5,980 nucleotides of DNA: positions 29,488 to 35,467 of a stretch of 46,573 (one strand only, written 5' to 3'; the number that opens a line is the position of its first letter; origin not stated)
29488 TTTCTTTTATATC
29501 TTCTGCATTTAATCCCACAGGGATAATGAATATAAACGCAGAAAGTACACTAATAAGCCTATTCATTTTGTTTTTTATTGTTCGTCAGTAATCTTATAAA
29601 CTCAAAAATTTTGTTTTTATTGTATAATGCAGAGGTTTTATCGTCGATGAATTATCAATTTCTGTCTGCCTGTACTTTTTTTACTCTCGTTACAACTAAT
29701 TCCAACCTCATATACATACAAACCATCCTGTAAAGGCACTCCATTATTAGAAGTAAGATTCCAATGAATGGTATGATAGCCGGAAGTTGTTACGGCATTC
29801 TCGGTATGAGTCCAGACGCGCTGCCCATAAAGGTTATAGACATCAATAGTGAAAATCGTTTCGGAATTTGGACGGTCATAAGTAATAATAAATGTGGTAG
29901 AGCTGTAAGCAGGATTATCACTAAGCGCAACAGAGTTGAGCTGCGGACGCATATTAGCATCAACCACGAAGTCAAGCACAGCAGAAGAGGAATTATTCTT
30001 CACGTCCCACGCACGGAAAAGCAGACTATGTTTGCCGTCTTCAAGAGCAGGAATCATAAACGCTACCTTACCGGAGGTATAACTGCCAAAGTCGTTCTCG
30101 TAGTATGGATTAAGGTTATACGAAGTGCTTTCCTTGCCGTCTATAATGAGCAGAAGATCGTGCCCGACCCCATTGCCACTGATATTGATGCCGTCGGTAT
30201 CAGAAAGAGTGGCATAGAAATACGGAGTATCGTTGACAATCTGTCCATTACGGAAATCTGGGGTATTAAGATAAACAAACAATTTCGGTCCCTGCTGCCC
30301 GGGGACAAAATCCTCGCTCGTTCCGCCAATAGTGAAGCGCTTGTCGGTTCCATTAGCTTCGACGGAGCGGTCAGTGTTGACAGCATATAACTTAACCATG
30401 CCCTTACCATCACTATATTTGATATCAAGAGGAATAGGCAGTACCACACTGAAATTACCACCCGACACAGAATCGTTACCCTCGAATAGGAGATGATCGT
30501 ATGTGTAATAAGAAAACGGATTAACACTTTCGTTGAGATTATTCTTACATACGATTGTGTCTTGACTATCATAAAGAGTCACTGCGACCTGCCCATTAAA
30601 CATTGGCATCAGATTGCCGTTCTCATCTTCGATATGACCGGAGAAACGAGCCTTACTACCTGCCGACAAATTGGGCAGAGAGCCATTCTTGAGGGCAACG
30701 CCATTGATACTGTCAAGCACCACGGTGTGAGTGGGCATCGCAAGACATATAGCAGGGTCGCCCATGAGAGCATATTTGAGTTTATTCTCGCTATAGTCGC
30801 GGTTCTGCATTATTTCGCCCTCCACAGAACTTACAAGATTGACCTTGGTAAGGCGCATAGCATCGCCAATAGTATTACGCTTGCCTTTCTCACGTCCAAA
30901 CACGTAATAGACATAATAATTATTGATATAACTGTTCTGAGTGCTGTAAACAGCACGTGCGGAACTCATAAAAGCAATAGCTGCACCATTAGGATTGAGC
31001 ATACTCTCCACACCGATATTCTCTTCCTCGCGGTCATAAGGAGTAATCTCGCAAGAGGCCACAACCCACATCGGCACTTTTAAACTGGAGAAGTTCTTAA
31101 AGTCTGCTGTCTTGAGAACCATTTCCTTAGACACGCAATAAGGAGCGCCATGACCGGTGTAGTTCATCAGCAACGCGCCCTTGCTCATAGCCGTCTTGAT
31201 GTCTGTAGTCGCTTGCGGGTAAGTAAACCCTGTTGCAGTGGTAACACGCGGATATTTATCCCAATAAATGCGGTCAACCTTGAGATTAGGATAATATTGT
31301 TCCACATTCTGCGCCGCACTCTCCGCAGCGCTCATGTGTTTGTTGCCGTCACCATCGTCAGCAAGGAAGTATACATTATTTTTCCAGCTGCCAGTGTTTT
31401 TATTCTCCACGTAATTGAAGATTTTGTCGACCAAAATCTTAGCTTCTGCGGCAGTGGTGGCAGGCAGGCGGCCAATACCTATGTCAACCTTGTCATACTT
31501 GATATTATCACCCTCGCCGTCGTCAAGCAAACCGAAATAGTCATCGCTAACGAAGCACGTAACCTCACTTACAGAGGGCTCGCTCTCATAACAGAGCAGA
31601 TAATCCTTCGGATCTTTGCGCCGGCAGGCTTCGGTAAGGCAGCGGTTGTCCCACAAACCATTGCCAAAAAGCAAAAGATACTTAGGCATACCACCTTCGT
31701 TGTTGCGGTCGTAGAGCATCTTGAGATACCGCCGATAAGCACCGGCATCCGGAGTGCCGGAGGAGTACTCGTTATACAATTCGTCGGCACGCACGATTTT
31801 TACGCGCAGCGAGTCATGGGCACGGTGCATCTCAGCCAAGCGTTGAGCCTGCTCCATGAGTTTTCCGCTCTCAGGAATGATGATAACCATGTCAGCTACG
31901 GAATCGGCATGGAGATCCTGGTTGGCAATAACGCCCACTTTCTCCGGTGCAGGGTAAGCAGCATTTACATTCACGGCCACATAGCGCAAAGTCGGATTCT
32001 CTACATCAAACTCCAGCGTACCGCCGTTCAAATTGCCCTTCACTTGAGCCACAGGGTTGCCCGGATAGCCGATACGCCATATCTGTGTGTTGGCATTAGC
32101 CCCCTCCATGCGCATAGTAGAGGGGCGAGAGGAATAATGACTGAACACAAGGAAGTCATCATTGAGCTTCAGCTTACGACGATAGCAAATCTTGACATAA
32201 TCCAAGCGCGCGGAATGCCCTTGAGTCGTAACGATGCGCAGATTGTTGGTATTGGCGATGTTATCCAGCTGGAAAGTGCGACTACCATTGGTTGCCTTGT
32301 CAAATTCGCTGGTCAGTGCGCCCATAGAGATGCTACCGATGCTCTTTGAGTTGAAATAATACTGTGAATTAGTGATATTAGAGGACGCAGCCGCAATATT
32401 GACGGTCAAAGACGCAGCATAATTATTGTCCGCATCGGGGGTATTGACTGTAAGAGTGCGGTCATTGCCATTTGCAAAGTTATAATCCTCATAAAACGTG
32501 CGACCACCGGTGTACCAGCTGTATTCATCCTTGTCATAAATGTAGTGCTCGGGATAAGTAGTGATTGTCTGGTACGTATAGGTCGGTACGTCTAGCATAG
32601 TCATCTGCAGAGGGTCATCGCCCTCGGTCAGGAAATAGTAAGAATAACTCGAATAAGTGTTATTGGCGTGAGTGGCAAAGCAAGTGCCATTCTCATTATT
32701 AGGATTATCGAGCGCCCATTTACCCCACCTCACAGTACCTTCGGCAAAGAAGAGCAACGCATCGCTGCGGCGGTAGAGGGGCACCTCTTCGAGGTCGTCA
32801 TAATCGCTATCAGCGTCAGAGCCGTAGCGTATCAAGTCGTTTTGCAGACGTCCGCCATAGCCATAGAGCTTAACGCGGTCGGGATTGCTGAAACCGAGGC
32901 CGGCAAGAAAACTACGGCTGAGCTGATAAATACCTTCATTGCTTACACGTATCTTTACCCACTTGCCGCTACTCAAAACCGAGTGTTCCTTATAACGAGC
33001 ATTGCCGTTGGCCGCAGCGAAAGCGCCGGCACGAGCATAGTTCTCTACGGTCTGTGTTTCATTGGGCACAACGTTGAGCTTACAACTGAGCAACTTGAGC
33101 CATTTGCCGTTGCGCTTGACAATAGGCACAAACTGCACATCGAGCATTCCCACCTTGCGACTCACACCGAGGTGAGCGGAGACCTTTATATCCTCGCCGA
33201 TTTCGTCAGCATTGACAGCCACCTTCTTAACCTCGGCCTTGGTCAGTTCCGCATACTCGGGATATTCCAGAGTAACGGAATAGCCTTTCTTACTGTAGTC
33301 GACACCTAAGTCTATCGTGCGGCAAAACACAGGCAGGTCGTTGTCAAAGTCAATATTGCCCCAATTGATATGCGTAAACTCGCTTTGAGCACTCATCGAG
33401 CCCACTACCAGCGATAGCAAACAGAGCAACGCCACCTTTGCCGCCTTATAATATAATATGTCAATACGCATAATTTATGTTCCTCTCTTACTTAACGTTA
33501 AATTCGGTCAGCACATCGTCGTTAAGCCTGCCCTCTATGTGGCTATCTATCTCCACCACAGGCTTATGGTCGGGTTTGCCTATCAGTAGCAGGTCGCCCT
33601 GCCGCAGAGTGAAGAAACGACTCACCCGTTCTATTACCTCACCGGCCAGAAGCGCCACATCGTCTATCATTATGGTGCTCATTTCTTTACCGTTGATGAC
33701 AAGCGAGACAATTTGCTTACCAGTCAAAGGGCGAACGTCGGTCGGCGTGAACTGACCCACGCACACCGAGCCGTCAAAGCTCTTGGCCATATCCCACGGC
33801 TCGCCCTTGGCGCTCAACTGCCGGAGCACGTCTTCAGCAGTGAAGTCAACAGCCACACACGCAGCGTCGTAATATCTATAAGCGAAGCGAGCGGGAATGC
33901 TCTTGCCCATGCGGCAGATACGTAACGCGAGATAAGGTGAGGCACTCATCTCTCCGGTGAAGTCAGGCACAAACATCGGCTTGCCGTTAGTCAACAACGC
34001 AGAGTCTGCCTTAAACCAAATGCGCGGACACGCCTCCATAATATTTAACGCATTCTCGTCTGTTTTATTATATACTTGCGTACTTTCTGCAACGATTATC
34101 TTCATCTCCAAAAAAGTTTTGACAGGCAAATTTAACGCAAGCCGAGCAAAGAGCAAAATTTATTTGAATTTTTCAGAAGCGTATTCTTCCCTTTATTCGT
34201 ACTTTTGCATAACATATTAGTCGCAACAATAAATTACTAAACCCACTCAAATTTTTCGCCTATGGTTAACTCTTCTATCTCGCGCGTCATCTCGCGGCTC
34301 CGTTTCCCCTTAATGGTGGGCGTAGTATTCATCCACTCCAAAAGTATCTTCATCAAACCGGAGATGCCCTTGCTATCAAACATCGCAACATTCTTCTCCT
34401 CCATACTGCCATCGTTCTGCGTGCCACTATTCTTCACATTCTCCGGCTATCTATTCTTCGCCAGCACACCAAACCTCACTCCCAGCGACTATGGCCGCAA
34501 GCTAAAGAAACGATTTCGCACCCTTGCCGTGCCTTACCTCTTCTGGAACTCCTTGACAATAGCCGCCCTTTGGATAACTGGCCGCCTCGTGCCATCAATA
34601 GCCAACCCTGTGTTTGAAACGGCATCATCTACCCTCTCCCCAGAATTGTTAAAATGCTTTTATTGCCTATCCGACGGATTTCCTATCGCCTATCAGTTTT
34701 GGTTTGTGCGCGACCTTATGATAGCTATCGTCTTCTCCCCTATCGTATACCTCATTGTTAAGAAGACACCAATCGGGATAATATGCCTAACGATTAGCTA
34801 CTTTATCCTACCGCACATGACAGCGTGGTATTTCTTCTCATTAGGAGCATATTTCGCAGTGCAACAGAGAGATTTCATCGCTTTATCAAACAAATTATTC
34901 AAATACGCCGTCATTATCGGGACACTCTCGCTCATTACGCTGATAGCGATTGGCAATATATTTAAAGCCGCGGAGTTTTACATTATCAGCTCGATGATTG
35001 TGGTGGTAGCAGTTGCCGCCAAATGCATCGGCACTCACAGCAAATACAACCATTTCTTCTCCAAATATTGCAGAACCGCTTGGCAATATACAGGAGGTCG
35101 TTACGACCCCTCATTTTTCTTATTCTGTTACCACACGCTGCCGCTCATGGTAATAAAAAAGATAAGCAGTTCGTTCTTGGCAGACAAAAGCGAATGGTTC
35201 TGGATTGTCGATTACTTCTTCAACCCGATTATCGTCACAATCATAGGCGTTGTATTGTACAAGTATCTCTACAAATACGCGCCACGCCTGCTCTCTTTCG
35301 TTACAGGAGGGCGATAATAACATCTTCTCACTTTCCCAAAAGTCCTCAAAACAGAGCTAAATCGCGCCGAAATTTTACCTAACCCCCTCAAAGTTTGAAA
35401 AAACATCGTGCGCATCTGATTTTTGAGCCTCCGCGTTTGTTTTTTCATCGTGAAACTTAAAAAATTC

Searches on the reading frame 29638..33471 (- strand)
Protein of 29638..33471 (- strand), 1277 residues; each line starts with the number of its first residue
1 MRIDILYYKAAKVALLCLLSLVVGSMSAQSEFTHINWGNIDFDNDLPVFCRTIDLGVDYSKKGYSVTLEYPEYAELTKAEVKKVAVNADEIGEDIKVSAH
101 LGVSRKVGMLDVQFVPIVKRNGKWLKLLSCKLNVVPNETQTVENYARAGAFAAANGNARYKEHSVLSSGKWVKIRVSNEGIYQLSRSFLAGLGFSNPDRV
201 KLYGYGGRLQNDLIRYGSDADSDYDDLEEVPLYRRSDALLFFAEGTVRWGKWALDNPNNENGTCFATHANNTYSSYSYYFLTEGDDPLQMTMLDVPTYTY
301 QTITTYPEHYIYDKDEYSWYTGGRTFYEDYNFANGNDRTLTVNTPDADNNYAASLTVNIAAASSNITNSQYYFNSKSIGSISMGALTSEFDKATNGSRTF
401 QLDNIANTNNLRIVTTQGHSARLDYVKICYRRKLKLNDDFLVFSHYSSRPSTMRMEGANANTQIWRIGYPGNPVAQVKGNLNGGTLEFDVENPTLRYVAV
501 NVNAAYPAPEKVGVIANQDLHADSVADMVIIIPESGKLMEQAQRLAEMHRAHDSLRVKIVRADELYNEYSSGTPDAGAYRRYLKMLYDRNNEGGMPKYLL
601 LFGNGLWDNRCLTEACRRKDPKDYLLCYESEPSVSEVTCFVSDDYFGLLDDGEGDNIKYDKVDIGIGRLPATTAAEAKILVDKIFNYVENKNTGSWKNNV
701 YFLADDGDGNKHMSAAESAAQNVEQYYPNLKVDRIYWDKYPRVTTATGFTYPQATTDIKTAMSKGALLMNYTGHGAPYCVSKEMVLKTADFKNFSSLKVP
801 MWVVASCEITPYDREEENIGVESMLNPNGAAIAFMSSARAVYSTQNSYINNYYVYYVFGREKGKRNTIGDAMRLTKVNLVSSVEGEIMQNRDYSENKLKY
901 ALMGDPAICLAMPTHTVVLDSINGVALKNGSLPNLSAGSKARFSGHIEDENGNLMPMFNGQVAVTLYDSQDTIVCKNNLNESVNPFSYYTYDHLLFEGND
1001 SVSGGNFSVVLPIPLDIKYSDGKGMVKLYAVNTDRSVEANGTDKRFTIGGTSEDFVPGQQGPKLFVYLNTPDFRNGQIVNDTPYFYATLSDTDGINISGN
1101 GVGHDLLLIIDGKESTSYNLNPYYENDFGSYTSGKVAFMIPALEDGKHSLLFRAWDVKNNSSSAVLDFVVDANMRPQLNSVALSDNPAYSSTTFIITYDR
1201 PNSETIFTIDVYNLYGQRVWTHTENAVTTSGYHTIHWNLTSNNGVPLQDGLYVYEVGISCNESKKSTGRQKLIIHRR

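Call 13: search_protein_families(library=pfam, proteins=[window:29638-33471:-])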
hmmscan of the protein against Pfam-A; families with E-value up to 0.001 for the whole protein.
window:29638-33471:- (1277 aa): 2 families
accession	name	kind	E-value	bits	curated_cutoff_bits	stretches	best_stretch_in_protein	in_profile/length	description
PF01364.23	Peptidase_C25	-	4.2e-92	309.7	23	1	528-908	1-372/374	Peptidase family C25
PF13585.12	CHU_C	-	0.00029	21.4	27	0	1194-1266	18-80/86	CHU_C Type IX secretion signal domain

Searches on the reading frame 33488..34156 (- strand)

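Call 13: search_protein_families(library=pfam, proteins=[window:33488-34156:-])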
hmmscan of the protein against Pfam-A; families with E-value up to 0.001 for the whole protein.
window:33488-34156:- (222 aa): 1 family
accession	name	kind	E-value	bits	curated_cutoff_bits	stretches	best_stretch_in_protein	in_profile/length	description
PF01557.24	FAA_hydrolase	-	1.3e-17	64.6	23.9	1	42-199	30-191/214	Fumarylacetoacetate (FAA) hydrolase C-terminal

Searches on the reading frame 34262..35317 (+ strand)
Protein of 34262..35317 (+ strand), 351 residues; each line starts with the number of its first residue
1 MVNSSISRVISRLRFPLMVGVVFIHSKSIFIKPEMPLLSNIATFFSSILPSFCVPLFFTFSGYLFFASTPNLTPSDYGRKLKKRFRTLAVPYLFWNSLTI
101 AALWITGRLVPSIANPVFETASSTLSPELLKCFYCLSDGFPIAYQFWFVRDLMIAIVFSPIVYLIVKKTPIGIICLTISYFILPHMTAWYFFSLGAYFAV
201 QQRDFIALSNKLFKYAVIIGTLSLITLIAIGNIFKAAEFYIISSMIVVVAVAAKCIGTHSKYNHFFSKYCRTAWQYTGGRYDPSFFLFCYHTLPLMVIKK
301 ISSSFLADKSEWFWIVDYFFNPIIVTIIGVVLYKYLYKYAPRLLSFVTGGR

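Call 13: search_protein_families(library=pfam, proteins=[window:34262-35317:+])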
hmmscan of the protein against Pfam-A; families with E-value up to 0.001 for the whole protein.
window:34262-35317:+ (351 aa): 1 family
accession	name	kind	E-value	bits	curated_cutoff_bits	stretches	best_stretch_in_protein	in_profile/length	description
PF01757.29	Acyl_transf_3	-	1.3e-20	74.1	31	1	13-331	7-323/326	Acyltransferase domain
